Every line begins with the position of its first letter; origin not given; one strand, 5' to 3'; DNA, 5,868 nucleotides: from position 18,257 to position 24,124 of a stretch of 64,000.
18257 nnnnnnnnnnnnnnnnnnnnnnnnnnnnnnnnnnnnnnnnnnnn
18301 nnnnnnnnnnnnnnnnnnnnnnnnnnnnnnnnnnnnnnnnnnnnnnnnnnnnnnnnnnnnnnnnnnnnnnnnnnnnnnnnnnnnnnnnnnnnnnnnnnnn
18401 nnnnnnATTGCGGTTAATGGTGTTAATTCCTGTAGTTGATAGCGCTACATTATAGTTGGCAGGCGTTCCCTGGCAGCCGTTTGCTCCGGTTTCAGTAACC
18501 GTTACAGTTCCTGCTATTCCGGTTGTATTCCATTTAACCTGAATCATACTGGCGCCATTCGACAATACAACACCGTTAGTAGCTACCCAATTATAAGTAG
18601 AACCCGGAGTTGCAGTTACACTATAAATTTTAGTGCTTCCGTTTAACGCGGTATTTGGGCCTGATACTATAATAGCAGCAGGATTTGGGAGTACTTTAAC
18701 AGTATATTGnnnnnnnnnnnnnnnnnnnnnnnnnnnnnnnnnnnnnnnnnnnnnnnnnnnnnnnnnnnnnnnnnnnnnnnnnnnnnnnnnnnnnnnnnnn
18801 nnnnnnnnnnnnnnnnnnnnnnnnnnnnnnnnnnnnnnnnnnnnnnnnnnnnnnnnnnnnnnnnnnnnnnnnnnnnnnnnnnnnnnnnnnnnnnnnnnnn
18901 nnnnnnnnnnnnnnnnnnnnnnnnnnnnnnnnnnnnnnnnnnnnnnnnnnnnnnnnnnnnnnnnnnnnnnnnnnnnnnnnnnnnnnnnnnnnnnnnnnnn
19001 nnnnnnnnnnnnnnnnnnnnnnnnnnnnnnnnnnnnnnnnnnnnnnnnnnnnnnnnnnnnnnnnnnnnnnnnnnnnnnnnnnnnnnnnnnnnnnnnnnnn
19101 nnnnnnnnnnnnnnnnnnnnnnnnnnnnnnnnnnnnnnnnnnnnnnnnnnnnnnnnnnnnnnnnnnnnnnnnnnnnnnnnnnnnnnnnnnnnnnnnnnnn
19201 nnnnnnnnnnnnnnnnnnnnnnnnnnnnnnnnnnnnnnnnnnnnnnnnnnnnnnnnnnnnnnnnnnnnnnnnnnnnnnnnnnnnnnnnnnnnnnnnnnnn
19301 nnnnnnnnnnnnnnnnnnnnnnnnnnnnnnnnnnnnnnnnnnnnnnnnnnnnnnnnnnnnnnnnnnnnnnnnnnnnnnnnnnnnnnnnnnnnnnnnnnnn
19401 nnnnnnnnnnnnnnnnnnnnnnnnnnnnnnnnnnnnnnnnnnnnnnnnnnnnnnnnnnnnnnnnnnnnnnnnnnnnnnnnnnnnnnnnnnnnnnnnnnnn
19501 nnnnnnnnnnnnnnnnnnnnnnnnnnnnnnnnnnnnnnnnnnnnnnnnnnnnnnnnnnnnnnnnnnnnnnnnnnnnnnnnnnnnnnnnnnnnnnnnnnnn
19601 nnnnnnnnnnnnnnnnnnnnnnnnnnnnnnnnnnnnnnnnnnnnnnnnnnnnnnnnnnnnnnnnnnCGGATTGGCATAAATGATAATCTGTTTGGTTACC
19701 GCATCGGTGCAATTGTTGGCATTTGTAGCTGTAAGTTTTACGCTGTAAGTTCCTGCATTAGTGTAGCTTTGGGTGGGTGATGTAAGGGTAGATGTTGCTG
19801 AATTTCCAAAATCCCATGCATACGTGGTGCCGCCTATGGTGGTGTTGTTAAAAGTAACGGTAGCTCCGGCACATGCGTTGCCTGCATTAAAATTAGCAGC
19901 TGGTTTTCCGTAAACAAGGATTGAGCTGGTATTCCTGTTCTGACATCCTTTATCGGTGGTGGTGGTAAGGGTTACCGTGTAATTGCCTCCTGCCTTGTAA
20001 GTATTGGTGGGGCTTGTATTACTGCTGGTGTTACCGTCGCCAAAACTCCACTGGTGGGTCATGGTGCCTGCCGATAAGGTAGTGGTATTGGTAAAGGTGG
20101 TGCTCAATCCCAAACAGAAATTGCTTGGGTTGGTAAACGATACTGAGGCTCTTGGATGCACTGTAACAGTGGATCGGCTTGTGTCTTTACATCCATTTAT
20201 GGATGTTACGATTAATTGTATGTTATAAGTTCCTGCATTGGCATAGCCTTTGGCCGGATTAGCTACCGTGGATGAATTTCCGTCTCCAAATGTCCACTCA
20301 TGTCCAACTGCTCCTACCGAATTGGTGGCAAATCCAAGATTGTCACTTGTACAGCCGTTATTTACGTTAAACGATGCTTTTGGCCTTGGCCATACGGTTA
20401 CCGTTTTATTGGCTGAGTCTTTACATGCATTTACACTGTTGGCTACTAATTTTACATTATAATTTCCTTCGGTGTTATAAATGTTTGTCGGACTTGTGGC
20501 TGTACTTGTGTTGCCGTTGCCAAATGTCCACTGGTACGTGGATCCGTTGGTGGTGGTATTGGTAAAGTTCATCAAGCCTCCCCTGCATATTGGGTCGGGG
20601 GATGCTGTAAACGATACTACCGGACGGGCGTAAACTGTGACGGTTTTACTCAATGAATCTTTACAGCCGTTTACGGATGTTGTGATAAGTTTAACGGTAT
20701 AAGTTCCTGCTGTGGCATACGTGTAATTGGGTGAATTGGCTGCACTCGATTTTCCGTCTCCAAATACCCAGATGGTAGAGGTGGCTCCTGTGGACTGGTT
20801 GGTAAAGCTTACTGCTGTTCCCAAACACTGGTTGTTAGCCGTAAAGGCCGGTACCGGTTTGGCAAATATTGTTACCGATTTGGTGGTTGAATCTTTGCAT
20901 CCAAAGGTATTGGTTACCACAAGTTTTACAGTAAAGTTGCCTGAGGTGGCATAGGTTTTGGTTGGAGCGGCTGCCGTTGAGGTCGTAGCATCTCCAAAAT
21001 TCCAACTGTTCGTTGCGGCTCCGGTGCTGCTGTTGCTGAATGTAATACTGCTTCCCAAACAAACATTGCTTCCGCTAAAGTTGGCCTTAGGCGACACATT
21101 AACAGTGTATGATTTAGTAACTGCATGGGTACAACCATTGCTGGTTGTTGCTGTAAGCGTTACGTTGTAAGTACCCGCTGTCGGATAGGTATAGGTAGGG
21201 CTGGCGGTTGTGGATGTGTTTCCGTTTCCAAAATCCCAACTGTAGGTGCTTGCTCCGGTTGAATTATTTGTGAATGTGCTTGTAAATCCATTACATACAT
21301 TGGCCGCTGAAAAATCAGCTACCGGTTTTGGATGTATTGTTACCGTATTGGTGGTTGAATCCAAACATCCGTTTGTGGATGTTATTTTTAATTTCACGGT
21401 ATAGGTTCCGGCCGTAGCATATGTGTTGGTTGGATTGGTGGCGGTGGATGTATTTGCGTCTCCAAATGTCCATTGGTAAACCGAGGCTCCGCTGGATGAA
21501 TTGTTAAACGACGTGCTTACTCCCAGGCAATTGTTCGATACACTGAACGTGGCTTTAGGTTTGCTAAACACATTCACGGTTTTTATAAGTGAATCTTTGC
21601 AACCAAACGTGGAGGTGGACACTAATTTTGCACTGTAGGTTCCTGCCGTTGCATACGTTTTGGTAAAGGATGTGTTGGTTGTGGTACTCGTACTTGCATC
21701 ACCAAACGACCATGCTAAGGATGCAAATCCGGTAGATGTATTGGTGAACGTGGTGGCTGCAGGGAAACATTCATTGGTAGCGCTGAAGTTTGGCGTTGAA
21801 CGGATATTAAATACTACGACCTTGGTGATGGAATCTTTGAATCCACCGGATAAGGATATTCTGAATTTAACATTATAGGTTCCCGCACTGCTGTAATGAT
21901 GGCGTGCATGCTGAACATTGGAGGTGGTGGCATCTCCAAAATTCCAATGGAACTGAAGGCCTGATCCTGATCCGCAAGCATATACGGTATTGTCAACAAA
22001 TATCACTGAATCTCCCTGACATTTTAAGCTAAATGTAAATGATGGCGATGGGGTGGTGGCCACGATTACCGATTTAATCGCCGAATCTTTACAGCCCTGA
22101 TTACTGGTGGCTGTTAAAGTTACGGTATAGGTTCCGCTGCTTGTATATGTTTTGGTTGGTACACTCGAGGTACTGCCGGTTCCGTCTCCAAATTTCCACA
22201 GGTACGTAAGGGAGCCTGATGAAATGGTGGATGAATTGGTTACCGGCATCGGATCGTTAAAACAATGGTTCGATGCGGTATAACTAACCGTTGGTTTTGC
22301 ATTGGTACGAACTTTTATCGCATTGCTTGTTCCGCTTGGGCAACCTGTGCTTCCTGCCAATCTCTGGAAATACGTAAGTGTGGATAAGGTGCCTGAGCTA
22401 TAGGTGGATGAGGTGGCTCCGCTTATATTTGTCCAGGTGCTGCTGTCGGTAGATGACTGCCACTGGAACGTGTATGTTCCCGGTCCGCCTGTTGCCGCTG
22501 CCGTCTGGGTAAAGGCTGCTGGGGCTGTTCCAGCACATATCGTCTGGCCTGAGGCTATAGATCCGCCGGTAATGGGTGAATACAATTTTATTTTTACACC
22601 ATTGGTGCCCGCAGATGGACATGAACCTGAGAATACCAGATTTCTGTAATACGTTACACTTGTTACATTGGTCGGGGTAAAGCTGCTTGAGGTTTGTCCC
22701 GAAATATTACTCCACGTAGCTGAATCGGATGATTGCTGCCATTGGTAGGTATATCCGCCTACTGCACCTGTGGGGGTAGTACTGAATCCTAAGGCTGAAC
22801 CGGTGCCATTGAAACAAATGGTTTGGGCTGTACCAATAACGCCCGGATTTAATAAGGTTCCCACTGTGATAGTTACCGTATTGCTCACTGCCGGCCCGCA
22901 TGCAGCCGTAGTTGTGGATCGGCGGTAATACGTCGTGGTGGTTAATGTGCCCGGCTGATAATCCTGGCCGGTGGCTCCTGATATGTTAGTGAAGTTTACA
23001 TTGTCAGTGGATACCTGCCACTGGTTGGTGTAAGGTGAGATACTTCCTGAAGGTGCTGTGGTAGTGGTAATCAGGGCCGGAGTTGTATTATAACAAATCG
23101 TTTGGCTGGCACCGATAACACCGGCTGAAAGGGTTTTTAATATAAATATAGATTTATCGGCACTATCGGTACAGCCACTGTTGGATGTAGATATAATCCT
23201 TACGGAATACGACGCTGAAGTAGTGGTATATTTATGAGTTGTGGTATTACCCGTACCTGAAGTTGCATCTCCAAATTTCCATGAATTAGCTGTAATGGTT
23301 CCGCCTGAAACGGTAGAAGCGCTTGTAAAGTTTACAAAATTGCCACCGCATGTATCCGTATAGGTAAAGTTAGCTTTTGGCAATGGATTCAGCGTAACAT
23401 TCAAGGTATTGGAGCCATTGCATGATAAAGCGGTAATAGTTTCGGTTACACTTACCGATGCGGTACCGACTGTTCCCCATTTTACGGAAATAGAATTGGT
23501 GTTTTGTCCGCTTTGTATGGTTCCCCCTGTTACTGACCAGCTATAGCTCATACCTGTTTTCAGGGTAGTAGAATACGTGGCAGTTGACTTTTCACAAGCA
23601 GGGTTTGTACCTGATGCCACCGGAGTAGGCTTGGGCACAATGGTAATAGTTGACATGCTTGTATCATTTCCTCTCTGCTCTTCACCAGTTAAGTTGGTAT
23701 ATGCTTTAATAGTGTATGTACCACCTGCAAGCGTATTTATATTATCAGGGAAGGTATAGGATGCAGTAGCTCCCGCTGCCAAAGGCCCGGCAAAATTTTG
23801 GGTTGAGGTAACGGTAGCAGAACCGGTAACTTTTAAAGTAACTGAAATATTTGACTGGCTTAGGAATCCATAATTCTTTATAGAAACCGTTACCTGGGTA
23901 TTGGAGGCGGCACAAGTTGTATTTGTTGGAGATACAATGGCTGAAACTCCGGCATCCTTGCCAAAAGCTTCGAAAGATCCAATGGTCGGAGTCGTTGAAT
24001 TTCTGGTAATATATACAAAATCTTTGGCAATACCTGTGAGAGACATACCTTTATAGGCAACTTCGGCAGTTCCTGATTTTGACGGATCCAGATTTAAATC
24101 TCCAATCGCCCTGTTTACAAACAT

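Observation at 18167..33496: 15.3-kb single-ORF giant T9SS surface protein with triplicated ~1000-aa beta-helix modules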

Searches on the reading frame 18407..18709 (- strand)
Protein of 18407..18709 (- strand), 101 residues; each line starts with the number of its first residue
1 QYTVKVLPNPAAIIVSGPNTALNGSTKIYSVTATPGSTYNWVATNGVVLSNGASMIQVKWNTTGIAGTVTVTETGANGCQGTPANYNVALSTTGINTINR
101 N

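Call 20: search_protein_families(library=pfam, proteins=[window:18407-18709:-], max_evalue=1)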
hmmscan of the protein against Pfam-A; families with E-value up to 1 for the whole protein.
window:18407-18709:- (101 aa): 2 families
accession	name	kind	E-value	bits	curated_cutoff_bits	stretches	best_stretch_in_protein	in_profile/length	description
PF19408.5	PKD_6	-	1.4e-06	28.9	25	1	12-82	5-77/82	PKD-like domain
PF19406.5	PKD_5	-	0.2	12.1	25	1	32-90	17-84/88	PKD-like domain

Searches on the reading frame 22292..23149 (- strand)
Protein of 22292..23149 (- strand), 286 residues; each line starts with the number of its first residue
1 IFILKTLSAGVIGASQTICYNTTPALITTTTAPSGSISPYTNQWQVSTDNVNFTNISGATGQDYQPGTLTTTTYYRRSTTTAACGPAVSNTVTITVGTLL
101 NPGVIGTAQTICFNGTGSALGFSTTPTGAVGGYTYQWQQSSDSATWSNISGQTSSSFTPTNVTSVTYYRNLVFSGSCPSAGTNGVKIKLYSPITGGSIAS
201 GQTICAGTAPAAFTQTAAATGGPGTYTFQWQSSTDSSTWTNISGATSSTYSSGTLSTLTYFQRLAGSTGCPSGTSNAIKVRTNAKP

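Call 20: search_protein_families(library=pfam, proteins=[window:22292-23149:-], max_evalue=1)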
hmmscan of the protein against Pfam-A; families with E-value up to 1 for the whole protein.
window:22292-23149:- (286 aa): 3 families
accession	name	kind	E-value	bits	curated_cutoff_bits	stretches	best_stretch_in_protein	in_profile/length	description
PF19081.6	Ig_7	-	4.9e-05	24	27.3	3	107-187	8-80/84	Ig-like domain CHU_C associated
PF16709.11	SCAB-Ig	-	0.0058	17.1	27.6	0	227-251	29-54/98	Ig domain of plant-specific actin-binding protein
PF18388.6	ATG29_N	-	0.027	14.7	25.7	0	135-154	20-39/54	Atg29 N-terminal domain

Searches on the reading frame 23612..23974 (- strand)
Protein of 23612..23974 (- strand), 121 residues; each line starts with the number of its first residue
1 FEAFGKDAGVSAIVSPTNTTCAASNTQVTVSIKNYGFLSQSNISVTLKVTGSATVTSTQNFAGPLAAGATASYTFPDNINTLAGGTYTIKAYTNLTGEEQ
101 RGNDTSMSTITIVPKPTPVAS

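Call 20: search_protein_families(library=pfam, proteins=[window:23612-23974:-], max_evalue=1)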
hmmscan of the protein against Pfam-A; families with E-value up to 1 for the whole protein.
window:23612-23974:- (121 aa): 6 families
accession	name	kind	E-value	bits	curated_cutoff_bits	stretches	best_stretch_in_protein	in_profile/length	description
PF07705.17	CARDB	-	2.3e-05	25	22.7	1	16-94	11-84/101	CARDB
PF11797.14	WxLIP_HBD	-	0.042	14.2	28.9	1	19-94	36-114/138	WxL Interacting Protein, host binding domain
PF16353.11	LacZ_4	-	0.11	13.3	27.3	1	33-91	4-62/87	Beta-galactosidase, domain 4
PF17410.7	Stevor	-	0.22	11.5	25.4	1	4-72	166-232/275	Subtelomeric Variable Open Reading frame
PF24156.1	DUF7407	-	0.27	12.1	28.2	0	24-45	9-27/74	Domain of unknown function (DUF7407)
PF17957.7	Big_7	-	0.77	10.9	24.1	0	12-91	4-70/70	Bacterial Ig domain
